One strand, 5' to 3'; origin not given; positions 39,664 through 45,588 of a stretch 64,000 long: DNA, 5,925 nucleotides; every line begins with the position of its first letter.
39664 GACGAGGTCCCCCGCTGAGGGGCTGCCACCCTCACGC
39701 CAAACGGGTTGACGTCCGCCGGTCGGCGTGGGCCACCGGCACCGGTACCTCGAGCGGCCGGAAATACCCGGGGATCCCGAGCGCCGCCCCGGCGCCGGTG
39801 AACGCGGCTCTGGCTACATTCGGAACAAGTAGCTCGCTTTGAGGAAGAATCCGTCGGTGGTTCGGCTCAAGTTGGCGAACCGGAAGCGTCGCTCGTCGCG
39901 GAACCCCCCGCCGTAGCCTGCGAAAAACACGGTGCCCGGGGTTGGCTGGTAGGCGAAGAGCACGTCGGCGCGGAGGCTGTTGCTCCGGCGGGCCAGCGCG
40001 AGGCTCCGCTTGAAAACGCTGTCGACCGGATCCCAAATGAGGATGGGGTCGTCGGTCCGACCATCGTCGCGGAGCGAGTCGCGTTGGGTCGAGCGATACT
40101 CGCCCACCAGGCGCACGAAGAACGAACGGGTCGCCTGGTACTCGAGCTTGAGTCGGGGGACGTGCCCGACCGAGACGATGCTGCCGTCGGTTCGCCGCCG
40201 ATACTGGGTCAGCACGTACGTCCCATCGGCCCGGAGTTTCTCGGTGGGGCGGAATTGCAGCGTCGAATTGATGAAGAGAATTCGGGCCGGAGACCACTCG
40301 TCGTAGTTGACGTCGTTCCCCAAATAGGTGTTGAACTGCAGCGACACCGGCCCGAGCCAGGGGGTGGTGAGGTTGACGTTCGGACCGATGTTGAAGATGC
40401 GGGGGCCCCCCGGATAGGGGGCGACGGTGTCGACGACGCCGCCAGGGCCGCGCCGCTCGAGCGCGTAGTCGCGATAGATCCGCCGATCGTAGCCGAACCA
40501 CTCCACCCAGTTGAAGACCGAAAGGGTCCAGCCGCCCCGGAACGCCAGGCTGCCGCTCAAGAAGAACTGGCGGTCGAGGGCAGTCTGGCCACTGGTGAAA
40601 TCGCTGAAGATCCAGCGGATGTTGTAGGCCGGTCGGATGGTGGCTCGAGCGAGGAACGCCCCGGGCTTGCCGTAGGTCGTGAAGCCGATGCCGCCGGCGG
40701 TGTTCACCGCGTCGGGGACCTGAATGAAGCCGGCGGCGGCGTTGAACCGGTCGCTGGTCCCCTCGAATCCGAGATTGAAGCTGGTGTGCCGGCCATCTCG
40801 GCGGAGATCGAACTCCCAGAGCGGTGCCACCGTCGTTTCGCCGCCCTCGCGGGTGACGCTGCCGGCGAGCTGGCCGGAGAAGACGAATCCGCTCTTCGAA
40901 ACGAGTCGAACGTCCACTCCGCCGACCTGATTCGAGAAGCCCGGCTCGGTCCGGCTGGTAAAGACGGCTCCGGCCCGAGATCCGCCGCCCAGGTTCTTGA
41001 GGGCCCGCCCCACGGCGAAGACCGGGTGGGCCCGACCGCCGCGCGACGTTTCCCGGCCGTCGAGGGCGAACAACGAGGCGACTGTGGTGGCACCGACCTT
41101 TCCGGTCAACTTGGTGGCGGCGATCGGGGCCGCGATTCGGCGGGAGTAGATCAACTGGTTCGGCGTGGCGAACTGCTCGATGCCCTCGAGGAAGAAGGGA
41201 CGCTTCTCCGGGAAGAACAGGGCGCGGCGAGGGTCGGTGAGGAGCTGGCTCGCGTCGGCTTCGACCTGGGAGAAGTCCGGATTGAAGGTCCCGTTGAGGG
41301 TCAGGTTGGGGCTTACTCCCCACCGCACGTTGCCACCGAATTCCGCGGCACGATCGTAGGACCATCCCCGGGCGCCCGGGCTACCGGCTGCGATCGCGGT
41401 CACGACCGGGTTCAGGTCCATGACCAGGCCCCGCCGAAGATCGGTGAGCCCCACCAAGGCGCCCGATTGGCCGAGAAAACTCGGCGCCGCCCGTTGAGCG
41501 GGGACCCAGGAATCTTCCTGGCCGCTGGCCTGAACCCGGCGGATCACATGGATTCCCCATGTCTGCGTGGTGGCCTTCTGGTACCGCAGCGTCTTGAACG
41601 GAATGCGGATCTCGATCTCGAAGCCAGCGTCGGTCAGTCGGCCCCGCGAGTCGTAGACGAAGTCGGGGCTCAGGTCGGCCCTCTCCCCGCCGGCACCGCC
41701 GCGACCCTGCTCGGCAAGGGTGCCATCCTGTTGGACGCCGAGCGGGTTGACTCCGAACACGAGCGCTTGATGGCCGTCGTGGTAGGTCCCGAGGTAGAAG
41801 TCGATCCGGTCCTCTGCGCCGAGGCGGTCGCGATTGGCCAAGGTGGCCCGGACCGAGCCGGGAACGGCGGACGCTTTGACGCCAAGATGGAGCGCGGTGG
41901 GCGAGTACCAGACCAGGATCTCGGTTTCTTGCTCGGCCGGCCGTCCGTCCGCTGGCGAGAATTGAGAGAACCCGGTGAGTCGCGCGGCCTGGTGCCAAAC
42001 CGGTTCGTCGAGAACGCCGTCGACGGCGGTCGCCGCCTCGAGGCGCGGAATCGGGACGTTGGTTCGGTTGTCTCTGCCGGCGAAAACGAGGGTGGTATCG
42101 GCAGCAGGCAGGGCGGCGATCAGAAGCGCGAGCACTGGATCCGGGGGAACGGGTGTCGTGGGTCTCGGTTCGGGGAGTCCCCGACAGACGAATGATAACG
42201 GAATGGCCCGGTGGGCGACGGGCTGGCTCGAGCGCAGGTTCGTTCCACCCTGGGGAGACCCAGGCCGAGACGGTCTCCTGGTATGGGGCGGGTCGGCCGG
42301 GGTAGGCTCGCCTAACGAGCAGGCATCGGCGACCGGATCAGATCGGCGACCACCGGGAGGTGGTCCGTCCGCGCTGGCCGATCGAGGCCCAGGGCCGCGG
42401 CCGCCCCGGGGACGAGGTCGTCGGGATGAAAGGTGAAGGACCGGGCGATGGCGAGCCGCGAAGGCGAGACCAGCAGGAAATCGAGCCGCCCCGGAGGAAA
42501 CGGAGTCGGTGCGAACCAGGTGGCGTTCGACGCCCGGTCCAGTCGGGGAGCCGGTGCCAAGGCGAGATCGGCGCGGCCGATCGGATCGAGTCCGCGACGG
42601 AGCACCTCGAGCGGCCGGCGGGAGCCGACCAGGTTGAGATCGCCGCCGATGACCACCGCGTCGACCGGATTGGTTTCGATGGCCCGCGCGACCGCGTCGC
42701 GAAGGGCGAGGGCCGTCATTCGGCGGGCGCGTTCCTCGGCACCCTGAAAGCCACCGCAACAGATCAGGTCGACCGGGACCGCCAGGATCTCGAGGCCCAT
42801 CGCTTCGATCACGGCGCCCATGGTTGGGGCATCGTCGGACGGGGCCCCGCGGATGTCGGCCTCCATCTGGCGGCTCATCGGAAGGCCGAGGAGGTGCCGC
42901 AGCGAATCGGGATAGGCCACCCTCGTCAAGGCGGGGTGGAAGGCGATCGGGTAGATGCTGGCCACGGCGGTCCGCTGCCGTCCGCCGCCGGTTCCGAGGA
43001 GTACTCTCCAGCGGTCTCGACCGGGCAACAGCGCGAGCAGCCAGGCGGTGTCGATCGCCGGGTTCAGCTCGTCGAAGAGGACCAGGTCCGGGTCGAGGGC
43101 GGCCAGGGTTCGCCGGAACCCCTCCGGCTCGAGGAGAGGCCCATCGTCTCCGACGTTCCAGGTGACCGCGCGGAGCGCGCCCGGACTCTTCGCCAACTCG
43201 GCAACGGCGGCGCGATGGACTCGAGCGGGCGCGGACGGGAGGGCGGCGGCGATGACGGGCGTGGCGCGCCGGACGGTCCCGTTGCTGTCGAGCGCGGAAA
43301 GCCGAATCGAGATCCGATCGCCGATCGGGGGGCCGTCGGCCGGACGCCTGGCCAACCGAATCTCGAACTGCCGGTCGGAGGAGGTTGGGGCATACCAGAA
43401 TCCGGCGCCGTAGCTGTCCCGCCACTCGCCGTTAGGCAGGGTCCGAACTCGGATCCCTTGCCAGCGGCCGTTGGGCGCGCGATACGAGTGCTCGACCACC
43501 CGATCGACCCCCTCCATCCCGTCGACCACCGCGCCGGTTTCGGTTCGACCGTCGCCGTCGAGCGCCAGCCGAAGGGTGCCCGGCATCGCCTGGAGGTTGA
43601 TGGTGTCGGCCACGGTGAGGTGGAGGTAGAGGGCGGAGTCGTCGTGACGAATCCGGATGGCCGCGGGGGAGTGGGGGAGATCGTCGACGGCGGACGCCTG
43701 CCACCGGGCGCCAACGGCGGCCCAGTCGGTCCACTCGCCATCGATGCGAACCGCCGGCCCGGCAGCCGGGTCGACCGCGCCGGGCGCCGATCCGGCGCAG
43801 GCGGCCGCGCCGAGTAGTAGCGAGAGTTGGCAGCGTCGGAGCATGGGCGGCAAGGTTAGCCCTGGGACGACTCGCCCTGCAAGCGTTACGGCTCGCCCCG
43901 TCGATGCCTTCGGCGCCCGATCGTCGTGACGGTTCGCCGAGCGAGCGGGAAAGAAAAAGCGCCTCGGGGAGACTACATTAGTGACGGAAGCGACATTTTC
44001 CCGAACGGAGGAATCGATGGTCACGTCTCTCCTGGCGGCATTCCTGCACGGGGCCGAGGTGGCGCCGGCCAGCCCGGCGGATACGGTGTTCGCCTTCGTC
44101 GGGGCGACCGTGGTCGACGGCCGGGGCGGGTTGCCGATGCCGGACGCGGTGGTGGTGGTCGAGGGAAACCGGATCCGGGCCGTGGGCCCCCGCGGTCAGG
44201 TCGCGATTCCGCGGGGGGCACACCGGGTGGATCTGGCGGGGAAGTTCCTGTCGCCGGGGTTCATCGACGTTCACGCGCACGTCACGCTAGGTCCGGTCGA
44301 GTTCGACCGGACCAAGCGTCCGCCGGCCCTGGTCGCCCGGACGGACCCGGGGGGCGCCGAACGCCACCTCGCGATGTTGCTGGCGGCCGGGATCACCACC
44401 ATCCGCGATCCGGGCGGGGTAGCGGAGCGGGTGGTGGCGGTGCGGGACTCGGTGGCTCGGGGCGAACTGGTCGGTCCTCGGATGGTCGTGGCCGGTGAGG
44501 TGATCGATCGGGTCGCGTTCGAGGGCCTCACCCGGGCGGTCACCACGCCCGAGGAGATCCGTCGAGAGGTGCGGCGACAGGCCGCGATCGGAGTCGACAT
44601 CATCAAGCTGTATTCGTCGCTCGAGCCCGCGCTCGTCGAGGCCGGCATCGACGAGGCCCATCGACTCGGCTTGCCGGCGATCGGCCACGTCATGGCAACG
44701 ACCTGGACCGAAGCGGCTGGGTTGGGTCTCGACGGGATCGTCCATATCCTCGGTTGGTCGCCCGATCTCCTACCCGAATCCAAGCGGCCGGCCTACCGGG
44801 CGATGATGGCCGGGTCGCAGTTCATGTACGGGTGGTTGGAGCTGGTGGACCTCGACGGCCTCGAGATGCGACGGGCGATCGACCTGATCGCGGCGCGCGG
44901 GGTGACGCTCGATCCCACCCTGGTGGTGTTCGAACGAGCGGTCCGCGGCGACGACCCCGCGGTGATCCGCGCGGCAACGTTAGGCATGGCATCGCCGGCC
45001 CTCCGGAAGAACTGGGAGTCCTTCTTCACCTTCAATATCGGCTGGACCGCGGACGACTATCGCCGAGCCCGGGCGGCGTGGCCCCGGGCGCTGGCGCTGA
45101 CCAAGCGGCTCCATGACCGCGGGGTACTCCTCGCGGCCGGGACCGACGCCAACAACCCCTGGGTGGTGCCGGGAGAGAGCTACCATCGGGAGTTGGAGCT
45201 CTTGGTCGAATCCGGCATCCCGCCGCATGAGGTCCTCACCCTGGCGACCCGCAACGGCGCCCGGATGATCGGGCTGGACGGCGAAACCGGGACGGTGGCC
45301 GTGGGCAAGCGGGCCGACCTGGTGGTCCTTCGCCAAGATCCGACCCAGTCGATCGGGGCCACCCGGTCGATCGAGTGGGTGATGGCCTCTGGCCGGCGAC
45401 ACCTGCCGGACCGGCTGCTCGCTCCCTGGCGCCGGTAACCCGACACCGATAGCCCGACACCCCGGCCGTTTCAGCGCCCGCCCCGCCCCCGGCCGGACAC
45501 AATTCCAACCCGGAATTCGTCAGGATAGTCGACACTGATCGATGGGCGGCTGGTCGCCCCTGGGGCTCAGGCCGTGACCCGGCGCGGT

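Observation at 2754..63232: Octamer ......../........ is about ten-fold over-represented and scattered through genes on both strands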

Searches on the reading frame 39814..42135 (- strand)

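Call 32: search_protein_families(library=pfam, proteins=[window:39814-42135:-], max_evalue=0.01)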
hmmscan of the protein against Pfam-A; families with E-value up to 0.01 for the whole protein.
window:39814-42135:- (773 aa): 1 family
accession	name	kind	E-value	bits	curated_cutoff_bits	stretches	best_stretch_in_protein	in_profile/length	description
PF19313.5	DUF5916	-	2.3e-14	53.5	22.6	1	260-336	22-96/572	Domain of unknown function (DUF5916)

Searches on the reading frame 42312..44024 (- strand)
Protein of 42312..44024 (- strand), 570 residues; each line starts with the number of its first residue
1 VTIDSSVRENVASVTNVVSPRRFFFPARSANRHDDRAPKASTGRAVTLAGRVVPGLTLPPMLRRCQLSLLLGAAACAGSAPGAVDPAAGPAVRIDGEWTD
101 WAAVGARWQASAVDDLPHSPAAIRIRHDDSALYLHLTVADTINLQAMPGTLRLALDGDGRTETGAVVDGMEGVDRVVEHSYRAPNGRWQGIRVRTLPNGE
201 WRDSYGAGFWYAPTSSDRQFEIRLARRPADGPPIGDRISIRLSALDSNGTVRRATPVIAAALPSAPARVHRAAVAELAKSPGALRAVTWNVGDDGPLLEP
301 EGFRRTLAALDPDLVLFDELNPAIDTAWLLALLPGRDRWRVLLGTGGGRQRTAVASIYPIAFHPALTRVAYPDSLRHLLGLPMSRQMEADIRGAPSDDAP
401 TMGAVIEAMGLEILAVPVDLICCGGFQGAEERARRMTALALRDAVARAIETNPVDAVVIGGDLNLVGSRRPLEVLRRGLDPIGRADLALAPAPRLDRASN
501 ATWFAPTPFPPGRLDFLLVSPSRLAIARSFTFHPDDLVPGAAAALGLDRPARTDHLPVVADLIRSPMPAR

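Call 8: search_protein_families(library=pfam, proteins=[window:42312-44024:-])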
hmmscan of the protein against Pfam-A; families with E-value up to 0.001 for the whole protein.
window:42312-44024:- (570 aa): 1 family
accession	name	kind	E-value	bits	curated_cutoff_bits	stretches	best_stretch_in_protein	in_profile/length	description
PF03372.29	Exo_endo_phos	-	5.3e-12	46.4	24.5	1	287-534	1-216/225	Endonuclease/Exonuclease/phosphatase family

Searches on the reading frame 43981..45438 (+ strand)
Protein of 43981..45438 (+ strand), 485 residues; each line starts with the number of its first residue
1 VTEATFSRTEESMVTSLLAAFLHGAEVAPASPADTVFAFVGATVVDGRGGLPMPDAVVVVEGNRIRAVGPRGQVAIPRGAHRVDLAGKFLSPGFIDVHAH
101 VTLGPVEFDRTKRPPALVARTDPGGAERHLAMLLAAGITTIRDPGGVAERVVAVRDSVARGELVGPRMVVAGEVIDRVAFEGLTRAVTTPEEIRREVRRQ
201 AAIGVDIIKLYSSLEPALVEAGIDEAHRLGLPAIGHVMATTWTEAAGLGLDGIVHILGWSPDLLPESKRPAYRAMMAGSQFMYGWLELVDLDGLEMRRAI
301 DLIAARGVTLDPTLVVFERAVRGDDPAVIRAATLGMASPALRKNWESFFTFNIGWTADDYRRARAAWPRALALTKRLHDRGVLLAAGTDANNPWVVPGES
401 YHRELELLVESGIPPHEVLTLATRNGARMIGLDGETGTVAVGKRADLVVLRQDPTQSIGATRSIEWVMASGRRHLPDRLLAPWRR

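Call 8: search_protein_families(library=pfam, proteins=[window:43981-45438:+])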
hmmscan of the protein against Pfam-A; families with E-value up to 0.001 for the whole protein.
window:43981-45438:+ (485 aa): 2 families
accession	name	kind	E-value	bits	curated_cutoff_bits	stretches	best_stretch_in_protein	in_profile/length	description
PF01979.26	Amidohydro_1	-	3.8e-26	92.6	25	1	89-471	1-342/345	Amidohydrolase family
PF07969.17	Amidohydro_3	-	6.2e-18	66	29.7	2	357-456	340-450/472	Amidohydrolase family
